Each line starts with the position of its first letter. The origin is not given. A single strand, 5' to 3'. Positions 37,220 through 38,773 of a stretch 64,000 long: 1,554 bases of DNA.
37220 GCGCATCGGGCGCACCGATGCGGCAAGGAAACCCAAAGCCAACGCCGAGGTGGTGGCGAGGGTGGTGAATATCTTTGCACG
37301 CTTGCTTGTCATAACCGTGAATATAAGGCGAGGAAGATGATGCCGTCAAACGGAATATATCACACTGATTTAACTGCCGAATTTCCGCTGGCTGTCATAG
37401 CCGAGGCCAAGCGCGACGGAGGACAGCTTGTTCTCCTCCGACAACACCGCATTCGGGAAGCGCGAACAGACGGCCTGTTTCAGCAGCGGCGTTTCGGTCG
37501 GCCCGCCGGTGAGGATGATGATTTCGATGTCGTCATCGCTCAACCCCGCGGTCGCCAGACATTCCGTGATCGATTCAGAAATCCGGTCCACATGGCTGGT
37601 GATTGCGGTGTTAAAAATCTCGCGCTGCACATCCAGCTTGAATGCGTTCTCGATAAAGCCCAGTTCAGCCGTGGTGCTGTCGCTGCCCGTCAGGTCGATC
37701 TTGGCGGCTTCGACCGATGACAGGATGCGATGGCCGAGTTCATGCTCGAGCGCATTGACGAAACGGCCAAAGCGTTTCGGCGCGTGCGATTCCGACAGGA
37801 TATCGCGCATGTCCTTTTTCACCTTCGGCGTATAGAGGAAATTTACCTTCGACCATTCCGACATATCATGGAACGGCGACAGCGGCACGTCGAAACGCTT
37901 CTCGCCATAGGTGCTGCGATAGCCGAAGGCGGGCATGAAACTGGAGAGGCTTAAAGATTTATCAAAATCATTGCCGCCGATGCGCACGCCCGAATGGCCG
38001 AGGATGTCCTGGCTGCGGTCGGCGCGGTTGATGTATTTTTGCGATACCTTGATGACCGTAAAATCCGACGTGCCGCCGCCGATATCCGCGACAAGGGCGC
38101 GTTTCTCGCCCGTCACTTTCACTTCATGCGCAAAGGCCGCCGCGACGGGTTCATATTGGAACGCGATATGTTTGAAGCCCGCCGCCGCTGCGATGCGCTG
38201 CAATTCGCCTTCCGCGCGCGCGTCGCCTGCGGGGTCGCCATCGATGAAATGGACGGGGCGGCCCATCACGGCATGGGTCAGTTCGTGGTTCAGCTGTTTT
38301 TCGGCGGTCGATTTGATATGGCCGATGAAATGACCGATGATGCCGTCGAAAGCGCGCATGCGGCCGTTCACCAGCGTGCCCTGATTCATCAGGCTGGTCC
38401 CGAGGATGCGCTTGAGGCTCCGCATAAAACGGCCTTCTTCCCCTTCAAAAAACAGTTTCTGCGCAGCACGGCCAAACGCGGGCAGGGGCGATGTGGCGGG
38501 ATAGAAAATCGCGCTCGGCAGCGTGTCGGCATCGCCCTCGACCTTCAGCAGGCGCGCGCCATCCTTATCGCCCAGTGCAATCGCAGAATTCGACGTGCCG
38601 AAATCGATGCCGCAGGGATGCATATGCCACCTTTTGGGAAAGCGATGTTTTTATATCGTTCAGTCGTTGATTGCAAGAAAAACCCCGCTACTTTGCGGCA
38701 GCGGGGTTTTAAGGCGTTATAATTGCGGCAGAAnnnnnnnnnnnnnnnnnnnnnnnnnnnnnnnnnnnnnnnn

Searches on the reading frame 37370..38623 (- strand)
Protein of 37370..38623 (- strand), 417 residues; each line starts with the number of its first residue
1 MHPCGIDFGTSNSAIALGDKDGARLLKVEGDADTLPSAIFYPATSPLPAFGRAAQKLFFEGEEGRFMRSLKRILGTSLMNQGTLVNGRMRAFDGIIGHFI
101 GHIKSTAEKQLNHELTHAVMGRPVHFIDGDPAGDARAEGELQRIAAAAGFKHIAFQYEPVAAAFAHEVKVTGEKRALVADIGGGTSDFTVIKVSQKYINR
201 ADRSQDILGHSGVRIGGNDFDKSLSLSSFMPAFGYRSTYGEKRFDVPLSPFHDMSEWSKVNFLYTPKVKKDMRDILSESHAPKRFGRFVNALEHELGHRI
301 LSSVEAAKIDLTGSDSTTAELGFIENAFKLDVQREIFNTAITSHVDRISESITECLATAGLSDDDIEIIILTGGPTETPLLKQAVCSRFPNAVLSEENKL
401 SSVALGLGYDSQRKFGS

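Call 53: search_protein_families(library=pfam, proteins=[window:37370-38623:-], max_evalue=0.001)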
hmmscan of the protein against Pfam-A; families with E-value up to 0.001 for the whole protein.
window:37370-38623:- (417 aa): 2 families
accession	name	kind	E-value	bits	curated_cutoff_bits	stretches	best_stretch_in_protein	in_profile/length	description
PF00012.26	HSP70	-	1.6e-25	89.8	20.6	2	4-224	2-230/599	Hsp70 protein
PF06723.19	MreB_Mbl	-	1.2e-10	41.2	27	1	141-223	112-183/327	MreB/Mbl protein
